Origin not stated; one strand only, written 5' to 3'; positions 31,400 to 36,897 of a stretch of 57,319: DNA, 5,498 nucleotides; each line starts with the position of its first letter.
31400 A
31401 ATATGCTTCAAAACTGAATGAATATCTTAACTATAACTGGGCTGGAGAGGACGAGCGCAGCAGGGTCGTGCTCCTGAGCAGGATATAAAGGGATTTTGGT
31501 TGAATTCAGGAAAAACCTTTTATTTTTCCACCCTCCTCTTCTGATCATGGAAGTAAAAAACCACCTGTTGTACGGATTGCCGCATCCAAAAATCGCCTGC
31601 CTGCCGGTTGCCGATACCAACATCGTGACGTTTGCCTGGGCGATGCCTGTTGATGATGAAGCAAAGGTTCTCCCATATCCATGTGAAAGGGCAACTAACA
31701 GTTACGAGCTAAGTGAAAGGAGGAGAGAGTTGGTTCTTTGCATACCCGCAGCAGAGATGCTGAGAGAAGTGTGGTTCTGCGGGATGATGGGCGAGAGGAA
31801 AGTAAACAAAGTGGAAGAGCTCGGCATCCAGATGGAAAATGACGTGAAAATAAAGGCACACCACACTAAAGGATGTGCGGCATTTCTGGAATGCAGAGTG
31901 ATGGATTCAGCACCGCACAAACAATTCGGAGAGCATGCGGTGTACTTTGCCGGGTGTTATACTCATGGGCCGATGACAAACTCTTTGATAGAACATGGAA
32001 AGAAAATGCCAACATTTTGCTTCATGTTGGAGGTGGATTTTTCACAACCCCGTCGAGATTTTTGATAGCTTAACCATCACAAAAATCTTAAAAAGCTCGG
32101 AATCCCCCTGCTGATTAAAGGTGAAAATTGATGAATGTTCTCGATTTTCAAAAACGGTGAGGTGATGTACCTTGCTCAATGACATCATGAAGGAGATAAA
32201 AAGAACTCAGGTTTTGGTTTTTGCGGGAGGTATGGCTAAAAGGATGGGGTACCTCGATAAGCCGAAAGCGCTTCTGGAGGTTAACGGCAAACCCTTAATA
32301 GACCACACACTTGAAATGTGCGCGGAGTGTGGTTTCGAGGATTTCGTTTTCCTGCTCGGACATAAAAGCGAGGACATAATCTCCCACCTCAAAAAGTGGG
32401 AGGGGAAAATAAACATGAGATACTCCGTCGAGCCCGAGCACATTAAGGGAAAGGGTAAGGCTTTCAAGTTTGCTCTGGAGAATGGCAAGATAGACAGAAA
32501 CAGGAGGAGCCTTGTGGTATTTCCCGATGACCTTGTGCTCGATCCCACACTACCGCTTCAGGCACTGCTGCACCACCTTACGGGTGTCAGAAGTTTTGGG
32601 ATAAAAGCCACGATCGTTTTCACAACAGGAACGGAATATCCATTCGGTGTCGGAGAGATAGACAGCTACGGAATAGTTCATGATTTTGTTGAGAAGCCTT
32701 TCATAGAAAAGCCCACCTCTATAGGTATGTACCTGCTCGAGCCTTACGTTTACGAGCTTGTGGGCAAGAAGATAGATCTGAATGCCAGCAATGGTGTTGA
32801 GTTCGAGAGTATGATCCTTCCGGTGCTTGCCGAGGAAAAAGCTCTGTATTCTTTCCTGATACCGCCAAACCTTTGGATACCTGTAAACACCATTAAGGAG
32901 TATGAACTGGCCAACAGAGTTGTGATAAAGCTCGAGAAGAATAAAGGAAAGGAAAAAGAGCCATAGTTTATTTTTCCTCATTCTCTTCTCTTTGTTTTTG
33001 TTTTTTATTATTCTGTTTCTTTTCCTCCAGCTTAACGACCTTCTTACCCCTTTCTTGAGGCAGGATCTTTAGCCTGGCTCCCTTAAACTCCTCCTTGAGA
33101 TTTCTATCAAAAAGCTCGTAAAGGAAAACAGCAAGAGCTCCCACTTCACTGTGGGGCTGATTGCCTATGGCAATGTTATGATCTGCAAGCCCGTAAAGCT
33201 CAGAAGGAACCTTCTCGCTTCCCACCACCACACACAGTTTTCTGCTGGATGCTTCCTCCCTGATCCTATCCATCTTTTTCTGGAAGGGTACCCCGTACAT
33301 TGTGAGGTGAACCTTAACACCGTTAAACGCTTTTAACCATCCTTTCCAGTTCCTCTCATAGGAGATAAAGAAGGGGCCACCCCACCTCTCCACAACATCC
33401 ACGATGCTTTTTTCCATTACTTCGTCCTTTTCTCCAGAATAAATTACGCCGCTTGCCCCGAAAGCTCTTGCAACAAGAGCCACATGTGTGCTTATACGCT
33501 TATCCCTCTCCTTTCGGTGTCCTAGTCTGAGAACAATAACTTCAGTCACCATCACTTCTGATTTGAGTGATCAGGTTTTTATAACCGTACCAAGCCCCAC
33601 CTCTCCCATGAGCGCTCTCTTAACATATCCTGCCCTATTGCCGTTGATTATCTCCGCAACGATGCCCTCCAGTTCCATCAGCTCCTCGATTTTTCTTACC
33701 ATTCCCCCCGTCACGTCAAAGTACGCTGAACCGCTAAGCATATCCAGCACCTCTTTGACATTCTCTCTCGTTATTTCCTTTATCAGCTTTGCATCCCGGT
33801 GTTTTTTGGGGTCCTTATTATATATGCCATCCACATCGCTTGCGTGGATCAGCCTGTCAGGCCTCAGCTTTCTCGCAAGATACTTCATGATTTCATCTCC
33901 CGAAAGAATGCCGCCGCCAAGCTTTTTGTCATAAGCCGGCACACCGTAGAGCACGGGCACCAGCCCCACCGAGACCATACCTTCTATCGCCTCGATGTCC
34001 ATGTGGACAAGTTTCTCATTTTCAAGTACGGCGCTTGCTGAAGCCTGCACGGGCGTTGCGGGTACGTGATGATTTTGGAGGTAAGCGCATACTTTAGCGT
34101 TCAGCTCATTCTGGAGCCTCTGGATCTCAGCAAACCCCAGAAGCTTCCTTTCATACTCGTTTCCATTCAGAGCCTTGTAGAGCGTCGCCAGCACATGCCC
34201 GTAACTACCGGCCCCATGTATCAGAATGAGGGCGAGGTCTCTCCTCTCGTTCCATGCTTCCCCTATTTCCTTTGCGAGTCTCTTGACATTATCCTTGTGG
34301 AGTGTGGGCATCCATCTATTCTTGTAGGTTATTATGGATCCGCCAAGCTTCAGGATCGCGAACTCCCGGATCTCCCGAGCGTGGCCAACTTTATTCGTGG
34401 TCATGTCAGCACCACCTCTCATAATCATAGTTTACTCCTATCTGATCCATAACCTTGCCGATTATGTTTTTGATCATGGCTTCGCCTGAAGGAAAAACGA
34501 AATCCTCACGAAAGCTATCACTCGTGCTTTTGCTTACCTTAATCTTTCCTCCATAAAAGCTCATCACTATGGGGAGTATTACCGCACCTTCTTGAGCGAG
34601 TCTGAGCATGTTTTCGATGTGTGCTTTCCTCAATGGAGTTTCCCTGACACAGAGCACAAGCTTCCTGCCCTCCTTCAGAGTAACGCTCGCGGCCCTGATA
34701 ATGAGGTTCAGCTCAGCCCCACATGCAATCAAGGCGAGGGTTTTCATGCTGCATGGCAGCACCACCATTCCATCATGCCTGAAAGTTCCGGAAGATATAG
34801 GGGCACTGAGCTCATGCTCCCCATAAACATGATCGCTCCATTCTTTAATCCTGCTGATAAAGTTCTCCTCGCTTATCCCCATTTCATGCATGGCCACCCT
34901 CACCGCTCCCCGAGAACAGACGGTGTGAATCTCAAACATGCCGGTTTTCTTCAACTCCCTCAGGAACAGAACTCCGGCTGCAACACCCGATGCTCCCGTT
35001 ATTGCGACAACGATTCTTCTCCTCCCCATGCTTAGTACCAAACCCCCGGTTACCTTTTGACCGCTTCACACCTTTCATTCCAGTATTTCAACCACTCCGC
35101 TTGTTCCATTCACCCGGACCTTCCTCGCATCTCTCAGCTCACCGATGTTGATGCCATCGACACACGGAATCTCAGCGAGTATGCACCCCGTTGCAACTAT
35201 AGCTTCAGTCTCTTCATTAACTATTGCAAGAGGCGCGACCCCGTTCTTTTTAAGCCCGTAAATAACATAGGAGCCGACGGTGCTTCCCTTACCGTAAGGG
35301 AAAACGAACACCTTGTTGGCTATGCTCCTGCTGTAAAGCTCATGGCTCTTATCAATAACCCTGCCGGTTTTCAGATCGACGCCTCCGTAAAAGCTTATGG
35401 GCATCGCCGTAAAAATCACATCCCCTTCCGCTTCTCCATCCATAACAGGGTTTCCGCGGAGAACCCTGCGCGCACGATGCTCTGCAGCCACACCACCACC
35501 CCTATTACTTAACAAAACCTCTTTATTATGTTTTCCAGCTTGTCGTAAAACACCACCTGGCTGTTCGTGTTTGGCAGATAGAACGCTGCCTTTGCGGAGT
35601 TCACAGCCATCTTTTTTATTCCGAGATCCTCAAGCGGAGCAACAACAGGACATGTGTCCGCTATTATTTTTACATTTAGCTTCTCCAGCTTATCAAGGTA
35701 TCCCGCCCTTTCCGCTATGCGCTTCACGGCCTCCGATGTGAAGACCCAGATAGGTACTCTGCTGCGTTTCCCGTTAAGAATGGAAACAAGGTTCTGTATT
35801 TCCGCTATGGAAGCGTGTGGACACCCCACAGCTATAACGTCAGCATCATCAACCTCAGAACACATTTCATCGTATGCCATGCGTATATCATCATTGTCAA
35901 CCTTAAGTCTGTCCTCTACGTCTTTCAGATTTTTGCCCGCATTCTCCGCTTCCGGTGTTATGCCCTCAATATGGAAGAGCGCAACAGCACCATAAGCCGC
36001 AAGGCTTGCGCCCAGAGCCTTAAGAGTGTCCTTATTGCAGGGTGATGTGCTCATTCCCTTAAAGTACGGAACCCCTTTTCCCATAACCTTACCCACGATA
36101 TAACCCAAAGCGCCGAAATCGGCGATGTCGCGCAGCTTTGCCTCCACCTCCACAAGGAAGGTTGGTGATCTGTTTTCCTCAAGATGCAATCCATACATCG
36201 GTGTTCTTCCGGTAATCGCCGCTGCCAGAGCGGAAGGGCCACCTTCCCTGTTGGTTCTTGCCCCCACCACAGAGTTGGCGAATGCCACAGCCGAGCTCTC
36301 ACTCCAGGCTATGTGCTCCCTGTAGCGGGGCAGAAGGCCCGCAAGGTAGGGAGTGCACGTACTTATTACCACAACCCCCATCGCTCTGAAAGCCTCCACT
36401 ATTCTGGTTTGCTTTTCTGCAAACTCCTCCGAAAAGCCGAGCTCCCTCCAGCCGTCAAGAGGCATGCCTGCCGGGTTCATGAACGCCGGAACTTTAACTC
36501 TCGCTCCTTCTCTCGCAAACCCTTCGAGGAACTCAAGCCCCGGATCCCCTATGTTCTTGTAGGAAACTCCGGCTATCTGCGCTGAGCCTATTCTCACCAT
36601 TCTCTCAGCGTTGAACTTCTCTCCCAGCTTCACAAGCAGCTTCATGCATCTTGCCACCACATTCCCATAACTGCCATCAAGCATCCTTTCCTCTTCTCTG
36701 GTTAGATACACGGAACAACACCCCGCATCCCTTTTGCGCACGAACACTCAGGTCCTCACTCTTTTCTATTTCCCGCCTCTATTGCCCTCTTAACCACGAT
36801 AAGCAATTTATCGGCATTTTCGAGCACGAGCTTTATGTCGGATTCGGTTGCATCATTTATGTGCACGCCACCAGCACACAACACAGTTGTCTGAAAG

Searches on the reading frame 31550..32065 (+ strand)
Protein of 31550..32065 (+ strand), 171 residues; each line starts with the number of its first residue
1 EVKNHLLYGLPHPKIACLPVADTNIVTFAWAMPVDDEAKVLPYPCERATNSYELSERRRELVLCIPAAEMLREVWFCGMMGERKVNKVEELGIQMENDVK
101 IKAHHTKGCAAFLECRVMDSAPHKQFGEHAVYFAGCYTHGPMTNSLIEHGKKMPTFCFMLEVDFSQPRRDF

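Call 61: search_solved_structures(query=window:31550-32065:+, max_evalue=0.01)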
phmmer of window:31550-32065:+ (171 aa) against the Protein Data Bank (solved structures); distinct sequences matched with E-value up to 0.01: 1.
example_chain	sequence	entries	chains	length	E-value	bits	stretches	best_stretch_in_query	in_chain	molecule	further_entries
2r6v_A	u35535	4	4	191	4.3e-09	39.6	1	20-164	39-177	Uncharacterized protein PH0856 | FMN-BINDING PROTEIN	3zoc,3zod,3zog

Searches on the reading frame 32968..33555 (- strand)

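Call 3: search_protein_families(library=pfam, proteins=[window:32968-33555:-], max_evalue=0.01)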
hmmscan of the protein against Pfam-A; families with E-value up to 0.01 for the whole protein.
window:32968-33555:- (195 aa): 1 family
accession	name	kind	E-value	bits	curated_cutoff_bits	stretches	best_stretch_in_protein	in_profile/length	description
PF01994.21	Trm56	-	4.2e-41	140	25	1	58-174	1-119/119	tRNA ribose 2'-O-methyltransferase, aTrm56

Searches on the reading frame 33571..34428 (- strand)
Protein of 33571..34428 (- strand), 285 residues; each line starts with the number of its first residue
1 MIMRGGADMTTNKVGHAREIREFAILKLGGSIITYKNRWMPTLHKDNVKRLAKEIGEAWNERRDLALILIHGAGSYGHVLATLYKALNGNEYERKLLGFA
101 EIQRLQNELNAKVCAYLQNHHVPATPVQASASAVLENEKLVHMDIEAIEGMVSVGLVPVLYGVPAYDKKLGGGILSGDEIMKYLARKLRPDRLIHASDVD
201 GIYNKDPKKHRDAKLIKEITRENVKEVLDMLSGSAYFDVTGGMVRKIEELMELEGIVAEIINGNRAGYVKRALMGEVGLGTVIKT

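Call 3: search_protein_families(library=pfam, proteins=[window:33571-34428:-], max_evalue=0.01)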
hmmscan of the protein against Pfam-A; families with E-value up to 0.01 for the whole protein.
window:33571-34428:- (285 aa): 1 family
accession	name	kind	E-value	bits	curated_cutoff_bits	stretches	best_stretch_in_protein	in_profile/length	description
PF00696.33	AA_kinase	-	3.5e-38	132.1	24.9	1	24-253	3-222/234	Amino acid kinase family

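Call 4: search_protein_families(library=ncbifam, proteins=[window:33571-34428:-], max_evalue=0.01)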
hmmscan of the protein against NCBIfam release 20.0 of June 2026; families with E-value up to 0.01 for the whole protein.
window:33571-34428:- (285 aa): 23 families
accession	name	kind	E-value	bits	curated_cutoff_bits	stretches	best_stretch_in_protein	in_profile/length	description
NF040647.1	IPPK_Arch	equivalog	5.9e-77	258.4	120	1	24-283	1-259/259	isopentenyl phosphate kinase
TIGR02076.1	pyrH_arch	equivalog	8.8e-15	54.9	158.05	2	176-275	117-214/222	UMP kinase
TIGR00761.1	argB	equivalog_domain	5.9e-10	39.1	151.3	1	24-252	2-220/231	acetylglutamate kinase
NF000338.1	fomA_AB016934.1.gene6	equivalog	4.4e-09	35.8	550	1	22-253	4-223/266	fosfomycin resistance kinase FomA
TIGR01027.1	proB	equivalog_domain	4.3e-08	32.7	186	1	182-283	150-251/363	glutamate 5-kinase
TIGR02075.1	pyrH_bact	equivalog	9.4e-07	28.7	243.9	1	176-224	136-185/233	UMP kinase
NF000122.1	485965_fosC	equivalog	2.3e-06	27.8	350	1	124-283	24-179/182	fosfomycin resistance kinase FosC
NF040622.1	MfnE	equivalog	4.2e-06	26.6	300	1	176-225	120-165/211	[5-(aminomethyl)furan-3-yl]methyl phosphate kinase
NF005159.0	PRK06635.2-3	equivalog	8.7e-06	25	379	1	143-226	123-209/406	aspartate kinase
TIGR00657.1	asp_kinases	subfamily_domain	1.3e-05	24.5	208.7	1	183-227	200-244/442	aspartate kinase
TIGR01092.1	P5CS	equivalog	2.4e-05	22.8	796.75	1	169-276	161-267/715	delta l-pyrroline-5-carboxylate synthetase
NF010659.0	PRK14058.1-1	equivalog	3.2e-05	23.2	223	1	143-276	138-262/267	[LysW]-aminoadipate kinase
NF006234.1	PRK08373.1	subfamily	0.0002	20.7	237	1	145-225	154-236/338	aspartate kinase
TIGR00656.1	asp_kin_monofn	equivalog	0.00093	18.3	402.25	1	183-227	166-210/407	aspartate kinase, monofunctional class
NF005154.0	PRK06635.1-2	equivalog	0.0011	18.4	376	1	195-227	172-204/407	aspartate kinase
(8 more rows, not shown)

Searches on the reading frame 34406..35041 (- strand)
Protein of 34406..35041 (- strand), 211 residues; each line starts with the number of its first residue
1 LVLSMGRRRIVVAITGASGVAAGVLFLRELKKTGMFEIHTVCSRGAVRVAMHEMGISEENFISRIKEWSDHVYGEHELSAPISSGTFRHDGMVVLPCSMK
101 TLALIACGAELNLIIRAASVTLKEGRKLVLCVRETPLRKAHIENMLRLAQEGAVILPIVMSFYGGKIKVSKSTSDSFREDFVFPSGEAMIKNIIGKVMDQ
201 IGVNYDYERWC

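Call 3: search_protein_families(library=pfam, proteins=[window:34406-35041:-], max_evalue=0.01)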
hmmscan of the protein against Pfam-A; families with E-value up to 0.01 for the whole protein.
window:34406-35041:- (211 aa): 1 family
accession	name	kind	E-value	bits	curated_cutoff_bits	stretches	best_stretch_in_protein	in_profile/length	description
PF02441.25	Flavoprotein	-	4.3e-36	124.4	22.7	1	9-199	2-160/162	Flavoprotein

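Call 4: search_protein_families(library=ncbifam, proteins=[window:34406-35041:-], max_evalue=0.01)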
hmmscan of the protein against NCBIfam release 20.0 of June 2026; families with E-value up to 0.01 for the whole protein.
window:34406-35041:- (211 aa): 7 families
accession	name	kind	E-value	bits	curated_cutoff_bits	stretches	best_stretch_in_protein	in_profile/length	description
NF041206.1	VdcB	exception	1.8e-54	184.2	290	1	9-171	1-159/184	non-oxidative hydroxyarylic acid decarboxylases subunit B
NF004685.0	PRK06029.1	subfamily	1.8e-53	181.4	188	1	8-167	2-157/187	UbiX family flavin prenyltransferase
TIGR00421.1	ubiX_pad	subfamily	8e-52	175.6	108.9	1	9-164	1-151/181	UbiX family flavin prenyltransferase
NF041218.1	BagM_FevK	exception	1.7e-40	138.7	420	1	9-165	2-154/215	bagremycin/ferroverdin biosynthesis UbiX family decarboxylase BagM/FevK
TIGR02852.1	spore_dpaB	equivalog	0.00022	20.7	229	1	9-133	2-124/187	dipicolinate synthase subunit B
NF006161.0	PRK08305.1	equivalog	0.0012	18.5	156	1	7-133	5-129/196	dipicolinate synthase subunit B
TIGR00521.1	coaBC_dfp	equivalog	0.0046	16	219.7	1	7-156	3-147/392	bifunctional phosphopantothenoylcysteine decarboxylase/phosphopantothenate--cysteine ligase CoaBC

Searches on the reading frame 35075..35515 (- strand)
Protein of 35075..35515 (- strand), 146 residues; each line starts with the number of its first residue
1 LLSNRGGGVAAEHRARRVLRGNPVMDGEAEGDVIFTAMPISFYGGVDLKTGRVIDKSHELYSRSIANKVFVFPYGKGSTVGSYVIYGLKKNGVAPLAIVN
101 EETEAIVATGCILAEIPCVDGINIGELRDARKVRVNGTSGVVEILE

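Call 3: search_protein_families(library=pfam, proteins=[window:35075-35515:-], max_evalue=0.01)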
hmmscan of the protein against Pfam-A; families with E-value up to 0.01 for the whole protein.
window:35075-35515:- (146 aa): 1 family
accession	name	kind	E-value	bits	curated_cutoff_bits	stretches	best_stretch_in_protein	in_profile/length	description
PF01989.23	AcnX_swivel_put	-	4.5e-34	116.6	27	1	40-119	1-80/80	Aconitase X swivel domain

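Call 4: search_protein_families(library=ncbifam, proteins=[window:35075-35515:-], max_evalue=0.01)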
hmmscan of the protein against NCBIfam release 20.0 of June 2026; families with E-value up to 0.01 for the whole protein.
window:35075-35515:- (146 aa): 2 families
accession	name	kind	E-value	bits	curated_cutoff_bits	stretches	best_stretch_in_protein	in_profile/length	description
NF003046.0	PRK03955.1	equivalog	9.8e-51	171.1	163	1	19-145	4-130/132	DUF126 domain-containing protein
NF051439.1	C3LHypDHLhpIPSEAE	equivalog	3.2e-23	82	700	1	24-115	3-94/555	cis-3-hydroxy-L-proline dehydratase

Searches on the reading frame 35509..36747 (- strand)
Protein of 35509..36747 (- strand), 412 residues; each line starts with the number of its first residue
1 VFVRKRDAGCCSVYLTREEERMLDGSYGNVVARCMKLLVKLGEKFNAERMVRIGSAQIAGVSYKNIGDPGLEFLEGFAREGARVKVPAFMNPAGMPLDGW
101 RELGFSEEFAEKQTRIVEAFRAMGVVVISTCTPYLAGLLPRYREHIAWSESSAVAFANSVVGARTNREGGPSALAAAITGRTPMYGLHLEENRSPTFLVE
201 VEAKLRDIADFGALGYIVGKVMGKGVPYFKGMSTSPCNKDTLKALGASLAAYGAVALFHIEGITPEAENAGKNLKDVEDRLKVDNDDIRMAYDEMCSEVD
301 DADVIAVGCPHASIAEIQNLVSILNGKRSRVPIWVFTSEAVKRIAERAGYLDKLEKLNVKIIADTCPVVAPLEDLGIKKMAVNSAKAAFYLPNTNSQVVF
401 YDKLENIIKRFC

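Call 3: search_protein_families(library=pfam, proteins=[window:35509-36747:-], max_evalue=0.01)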
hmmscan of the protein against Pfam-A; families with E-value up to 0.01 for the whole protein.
window:35509-36747:- (412 aa): 1 family
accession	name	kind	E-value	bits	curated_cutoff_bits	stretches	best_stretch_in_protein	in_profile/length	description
PF04412.18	AcnX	-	1.7e-154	514.8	31.5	1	13-409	1-400/400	Aconitase X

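Call 4: search_protein_families(library=ncbifam, proteins=[window:35509-36747:-], max_evalue=0.01)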
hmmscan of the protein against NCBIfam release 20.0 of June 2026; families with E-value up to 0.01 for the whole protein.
window:35509-36747:- (412 aa): 1 family
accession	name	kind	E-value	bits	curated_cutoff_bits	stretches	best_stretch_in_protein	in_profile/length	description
NF051439.1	C3LHypDHLhpIPSEAE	equivalog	4e-83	279.7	700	1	12-409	143-541/555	cis-3-hydroxy-L-proline dehydratase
